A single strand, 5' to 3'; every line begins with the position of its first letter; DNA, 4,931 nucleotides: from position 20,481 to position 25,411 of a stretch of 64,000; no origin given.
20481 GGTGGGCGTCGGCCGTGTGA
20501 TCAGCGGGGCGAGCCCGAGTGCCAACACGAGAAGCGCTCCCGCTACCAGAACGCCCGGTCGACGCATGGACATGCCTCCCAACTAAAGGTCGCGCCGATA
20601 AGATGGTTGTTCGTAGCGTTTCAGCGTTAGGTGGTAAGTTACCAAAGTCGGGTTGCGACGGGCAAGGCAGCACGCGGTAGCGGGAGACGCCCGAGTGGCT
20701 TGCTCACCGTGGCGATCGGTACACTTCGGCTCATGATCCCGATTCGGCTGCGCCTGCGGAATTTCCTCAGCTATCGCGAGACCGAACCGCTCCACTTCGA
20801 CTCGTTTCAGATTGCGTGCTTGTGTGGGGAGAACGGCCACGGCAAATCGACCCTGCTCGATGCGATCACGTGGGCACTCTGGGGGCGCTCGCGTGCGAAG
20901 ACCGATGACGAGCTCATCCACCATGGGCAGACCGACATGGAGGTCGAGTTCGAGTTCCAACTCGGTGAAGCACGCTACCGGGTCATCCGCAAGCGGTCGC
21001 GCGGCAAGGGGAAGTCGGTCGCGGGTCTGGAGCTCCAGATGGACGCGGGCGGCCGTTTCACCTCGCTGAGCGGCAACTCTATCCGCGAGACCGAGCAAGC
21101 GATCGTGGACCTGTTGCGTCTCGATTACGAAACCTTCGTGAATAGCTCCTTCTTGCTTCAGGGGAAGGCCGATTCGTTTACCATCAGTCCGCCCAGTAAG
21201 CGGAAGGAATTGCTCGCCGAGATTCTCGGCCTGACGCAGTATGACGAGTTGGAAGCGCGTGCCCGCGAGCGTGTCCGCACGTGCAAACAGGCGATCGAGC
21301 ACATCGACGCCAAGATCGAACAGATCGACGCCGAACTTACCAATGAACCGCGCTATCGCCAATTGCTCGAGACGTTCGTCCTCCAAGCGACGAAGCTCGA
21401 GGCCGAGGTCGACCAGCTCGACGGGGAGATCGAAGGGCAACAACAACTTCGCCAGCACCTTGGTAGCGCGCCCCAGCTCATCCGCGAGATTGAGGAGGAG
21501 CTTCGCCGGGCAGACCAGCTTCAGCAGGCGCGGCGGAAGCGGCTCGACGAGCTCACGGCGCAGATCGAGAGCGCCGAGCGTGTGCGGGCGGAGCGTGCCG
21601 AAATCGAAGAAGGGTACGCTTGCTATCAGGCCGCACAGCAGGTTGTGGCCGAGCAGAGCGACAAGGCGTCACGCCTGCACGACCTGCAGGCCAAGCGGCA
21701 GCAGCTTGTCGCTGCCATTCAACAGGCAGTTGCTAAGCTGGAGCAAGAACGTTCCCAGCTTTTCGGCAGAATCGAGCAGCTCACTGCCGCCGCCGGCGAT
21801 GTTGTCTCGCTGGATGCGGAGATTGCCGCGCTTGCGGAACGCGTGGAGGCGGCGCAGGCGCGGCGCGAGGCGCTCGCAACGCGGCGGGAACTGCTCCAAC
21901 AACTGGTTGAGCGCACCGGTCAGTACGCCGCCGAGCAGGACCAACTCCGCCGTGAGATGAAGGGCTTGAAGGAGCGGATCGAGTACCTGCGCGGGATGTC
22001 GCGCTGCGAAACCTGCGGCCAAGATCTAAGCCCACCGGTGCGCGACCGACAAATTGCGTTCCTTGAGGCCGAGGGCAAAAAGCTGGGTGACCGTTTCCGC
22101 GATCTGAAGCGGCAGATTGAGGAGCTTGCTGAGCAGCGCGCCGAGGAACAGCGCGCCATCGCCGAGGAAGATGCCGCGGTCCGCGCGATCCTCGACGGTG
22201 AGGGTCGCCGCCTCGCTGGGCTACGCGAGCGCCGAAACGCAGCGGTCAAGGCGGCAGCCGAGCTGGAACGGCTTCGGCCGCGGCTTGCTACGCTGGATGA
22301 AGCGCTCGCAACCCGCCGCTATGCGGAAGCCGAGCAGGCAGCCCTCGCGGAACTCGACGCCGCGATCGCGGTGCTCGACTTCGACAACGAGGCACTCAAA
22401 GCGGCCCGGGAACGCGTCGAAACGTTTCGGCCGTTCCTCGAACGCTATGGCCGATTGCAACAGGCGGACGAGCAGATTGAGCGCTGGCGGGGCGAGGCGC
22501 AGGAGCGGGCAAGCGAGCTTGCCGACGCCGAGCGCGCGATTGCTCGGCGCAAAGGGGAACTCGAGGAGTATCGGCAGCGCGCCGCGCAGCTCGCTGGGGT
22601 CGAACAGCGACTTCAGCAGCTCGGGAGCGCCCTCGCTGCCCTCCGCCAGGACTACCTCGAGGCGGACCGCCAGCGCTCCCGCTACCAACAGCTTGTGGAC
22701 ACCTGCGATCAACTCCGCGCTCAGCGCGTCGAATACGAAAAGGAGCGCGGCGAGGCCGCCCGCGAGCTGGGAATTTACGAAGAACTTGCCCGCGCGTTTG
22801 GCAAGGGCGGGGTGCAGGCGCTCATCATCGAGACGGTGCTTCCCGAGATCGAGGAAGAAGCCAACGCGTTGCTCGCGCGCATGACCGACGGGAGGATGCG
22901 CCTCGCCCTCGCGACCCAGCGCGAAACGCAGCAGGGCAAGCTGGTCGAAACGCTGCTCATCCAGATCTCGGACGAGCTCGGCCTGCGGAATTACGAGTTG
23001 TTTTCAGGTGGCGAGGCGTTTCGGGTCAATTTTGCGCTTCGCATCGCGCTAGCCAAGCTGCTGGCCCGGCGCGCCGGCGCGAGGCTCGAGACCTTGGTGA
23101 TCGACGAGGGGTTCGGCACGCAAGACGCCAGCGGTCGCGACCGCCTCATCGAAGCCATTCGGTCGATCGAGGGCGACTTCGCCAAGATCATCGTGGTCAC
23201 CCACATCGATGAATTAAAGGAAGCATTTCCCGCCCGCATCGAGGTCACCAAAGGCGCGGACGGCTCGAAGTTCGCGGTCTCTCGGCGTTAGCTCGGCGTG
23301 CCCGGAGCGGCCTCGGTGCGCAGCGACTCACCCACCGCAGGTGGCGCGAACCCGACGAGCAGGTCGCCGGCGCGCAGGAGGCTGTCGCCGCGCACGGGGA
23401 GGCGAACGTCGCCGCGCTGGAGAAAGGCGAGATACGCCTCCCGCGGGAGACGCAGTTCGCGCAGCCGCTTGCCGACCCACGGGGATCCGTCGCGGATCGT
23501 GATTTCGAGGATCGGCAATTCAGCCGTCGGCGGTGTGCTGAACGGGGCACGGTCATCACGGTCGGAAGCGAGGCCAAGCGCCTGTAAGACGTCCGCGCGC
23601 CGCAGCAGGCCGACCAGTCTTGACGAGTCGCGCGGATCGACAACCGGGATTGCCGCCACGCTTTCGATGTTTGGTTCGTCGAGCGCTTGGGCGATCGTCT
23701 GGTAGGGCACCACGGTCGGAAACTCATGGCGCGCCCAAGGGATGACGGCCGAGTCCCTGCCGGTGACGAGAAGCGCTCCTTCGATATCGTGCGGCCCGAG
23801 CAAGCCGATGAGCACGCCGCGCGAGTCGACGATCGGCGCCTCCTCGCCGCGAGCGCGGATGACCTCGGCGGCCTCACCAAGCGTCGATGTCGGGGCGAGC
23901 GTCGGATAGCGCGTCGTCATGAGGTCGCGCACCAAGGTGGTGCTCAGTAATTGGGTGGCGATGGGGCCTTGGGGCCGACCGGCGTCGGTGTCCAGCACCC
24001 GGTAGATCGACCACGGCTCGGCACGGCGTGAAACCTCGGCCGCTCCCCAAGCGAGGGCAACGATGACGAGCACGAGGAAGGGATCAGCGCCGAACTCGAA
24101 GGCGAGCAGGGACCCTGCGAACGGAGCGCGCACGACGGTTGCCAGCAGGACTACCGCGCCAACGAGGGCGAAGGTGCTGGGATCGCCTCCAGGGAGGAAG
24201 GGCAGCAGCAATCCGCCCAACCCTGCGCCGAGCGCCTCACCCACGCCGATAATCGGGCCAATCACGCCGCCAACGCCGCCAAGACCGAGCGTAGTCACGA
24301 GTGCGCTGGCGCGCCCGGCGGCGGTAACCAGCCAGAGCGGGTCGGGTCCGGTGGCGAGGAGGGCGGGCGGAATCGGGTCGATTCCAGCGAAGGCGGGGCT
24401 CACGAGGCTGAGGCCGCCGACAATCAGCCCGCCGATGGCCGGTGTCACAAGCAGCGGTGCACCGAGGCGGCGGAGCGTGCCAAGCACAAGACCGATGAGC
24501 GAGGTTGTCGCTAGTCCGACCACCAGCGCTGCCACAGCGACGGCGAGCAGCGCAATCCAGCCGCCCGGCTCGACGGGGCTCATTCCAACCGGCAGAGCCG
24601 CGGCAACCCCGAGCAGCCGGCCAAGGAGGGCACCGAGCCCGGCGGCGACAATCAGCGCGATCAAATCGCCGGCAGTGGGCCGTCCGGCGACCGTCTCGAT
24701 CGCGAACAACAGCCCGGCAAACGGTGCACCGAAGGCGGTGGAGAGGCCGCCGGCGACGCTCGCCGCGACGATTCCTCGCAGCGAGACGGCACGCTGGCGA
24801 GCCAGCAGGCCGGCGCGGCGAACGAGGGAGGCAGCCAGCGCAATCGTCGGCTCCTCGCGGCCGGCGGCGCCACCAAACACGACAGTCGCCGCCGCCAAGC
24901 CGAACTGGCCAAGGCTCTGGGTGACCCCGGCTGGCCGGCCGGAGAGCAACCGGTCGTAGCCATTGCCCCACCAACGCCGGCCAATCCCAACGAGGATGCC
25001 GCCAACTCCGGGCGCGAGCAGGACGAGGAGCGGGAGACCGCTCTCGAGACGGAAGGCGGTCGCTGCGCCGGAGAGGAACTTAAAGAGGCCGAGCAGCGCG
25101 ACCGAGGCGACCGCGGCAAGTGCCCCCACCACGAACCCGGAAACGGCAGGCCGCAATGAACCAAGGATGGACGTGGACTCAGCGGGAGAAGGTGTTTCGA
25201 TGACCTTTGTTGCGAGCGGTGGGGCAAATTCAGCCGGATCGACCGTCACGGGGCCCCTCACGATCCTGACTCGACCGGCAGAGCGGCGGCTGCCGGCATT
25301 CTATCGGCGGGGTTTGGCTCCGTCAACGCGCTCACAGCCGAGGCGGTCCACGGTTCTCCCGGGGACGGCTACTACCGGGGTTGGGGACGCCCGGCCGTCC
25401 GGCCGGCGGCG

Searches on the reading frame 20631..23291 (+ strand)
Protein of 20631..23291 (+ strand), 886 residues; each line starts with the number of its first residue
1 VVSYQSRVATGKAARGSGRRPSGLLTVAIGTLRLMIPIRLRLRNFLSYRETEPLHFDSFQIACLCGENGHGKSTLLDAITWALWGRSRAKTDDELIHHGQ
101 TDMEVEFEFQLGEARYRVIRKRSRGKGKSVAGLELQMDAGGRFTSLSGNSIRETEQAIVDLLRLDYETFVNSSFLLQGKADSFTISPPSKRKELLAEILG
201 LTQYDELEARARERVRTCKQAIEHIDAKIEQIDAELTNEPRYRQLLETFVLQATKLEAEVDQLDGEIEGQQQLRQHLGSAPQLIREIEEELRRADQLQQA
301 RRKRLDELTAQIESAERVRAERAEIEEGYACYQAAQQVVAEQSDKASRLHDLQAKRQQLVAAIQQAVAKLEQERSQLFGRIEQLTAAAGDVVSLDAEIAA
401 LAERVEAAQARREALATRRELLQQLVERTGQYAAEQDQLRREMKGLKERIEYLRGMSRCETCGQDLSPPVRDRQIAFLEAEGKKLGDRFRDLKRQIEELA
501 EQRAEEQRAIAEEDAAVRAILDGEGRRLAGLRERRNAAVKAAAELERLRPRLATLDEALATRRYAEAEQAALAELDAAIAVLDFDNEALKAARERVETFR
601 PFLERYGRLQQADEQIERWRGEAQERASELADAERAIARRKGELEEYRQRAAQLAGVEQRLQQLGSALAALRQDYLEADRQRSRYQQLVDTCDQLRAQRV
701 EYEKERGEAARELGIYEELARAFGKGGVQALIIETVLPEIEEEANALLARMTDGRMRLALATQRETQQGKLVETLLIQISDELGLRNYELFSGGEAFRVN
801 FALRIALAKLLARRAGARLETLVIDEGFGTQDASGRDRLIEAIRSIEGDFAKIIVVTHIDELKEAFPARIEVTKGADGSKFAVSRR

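Call 85: search_protein_families(library=pfam, proteins=[window:20631-23291:+], max_evalue=0.00001)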
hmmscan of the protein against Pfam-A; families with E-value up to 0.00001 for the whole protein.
window:20631-23291:+ (886 aa): 5 families
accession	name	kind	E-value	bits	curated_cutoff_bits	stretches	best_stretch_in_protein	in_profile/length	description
PF13476.12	AAA_23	-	3.3e-20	74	27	1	39-236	1-200/201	AAA domain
PF02463.25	SMC_N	-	8.3e-11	42.2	40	1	39-874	4-213/220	RecF/RecN/SMC N terminal domain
PF13558.12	SbcC_Walker_B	-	3.7e-07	30.7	27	1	785-844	27-89/90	SbcC/RAD50-like, Walker B motif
PF13175.12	AAA_15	-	9.4e-07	29.2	32.1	1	39-244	5-191/374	AAA ATPase domain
PF13555.12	AAA_29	-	1.3e-06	28.4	27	1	39-89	3-52/61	P-loop containing region of AAA domain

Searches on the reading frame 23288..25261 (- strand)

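Call 53: search_protein_families(library=pfam, proteins=[window:23288-25261:-], max_evalue=0.00001)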
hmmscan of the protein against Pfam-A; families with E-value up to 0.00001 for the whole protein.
window:23288-25261:- (657 aa): 3 families
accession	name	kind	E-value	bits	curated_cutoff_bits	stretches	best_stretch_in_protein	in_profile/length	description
PF00654.25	Voltage_CLC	-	3.4e-31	109.1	24.8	1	114-411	38-345/346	Voltage gated chloride channel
PF00571.33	CBS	-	2.1e-13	50.8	24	1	444-496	1-54/57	CBS domain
PF02080.26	TrkA_C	-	1.1e-08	35.3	27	1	585-636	2-55/71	TrkA-C domain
